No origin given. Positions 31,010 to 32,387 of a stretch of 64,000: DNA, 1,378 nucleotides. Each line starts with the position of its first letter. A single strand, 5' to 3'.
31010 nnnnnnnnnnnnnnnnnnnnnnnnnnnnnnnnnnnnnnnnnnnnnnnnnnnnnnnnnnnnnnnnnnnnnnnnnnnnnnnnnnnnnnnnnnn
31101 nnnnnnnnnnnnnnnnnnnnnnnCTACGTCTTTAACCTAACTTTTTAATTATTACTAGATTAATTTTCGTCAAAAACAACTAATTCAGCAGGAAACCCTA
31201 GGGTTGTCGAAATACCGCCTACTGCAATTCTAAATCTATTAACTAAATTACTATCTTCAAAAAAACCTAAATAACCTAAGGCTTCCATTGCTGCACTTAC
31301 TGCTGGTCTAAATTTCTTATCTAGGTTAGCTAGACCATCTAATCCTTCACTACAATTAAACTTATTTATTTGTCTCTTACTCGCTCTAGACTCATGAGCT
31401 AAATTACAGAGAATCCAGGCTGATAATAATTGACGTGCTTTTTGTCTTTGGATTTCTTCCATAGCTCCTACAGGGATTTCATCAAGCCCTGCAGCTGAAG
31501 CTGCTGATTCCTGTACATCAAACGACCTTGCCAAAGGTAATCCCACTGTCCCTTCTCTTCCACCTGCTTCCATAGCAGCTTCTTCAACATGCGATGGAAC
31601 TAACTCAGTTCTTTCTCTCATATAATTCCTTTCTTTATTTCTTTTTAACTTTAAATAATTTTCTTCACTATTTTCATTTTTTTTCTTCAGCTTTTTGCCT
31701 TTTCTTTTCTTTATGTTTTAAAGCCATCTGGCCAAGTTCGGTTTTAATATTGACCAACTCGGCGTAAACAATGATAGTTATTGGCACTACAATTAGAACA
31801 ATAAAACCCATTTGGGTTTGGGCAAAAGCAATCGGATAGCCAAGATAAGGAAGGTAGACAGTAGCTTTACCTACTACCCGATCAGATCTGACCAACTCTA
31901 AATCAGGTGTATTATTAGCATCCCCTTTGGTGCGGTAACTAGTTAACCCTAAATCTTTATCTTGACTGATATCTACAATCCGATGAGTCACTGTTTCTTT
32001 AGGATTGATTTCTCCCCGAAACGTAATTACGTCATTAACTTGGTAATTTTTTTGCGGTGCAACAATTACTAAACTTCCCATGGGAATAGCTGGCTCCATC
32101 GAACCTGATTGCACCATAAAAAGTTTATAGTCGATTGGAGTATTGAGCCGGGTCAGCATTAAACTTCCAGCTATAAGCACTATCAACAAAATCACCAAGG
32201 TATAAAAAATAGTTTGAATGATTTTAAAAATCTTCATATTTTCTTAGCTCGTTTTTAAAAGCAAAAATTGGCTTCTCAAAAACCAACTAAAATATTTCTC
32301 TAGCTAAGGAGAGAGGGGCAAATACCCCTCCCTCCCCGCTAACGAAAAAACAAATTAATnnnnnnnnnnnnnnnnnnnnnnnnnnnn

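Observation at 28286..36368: Complete TasA-type fibre biogenesis locus (three TasA/CalY paralogs plus SipW) combined with a sortase, an LAxTG substrate and an LTD protein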

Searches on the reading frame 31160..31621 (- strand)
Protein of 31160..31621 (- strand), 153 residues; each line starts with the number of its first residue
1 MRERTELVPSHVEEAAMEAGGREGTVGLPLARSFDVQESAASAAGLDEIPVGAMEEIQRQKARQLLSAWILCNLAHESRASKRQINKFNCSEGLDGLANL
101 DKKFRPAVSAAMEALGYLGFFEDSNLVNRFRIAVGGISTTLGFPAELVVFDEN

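Call 3: search_protein_families(library=pfam, proteins=[window:31160-31621:-], max_evalue=0.01)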
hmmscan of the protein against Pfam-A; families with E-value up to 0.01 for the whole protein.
window:31160-31621:- (153 aa): 1 family
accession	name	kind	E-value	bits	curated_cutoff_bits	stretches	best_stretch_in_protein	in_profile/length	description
PF18130.6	ATPgrasp_N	-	0.0016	19.4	27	1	40-116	3-78/81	ATP-grasp N-terminal domain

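Call 4: search_protein_families(library=ncbifam, proteins=[window:31160-31621:-], max_evalue=0.01)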
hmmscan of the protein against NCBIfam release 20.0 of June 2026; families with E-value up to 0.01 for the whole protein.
window:31160-31621:- (153 aa): 0 families

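Call 90: search_protein_representatives(protein=window:31160-31621:-)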
Query: 153 residues. Proteins with E-value up to 0.001 (for the whole library): 1; up to 1e-10: 1; up to 1e-30: 1. The best 1 are listed.
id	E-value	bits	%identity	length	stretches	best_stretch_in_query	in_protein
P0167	2.2e-93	326.1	100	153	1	1-153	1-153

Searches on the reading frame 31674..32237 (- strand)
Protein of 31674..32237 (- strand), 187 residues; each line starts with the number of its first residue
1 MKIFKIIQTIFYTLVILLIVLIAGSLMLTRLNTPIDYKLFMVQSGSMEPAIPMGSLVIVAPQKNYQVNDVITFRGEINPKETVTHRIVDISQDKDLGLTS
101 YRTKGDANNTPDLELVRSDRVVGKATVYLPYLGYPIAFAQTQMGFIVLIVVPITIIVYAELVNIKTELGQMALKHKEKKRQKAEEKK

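Call 3: search_protein_families(library=pfam, proteins=[window:31674-32237:-], max_evalue=0.01)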
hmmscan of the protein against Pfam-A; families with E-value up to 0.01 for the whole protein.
window:31674-32237:- (187 aa): 2 families
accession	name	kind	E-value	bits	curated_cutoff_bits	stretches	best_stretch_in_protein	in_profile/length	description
PF00717.28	Peptidase_S24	-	0.00014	22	23.3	1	34-75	32-73/116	Peptidase S24-like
PF10502.14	Peptidase_S26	-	0.00053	20.4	22.9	1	18-88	10-78/168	Signal peptidase, peptidase S26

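Call 4: search_protein_families(library=ncbifam, proteins=[window:31674-32237:-], max_evalue=0.01)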
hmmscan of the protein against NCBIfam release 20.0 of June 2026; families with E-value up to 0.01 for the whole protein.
window:31674-32237:- (187 aa): 3 families
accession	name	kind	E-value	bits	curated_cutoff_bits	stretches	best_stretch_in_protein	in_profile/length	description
NF046067.1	SigPepSipWBacil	equivalog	4.1e-36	124.3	190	1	5-185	6-186/189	signal peptidase I SipW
TIGR02228.1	sigpep_I_arch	equivalog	2.6e-33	115.1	51.85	1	7-160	3-154/158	signal peptidase I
TIGR02227.1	sigpep_I_bact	equivalog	7e-07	29.3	47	1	20-93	3-80/162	signal peptidase I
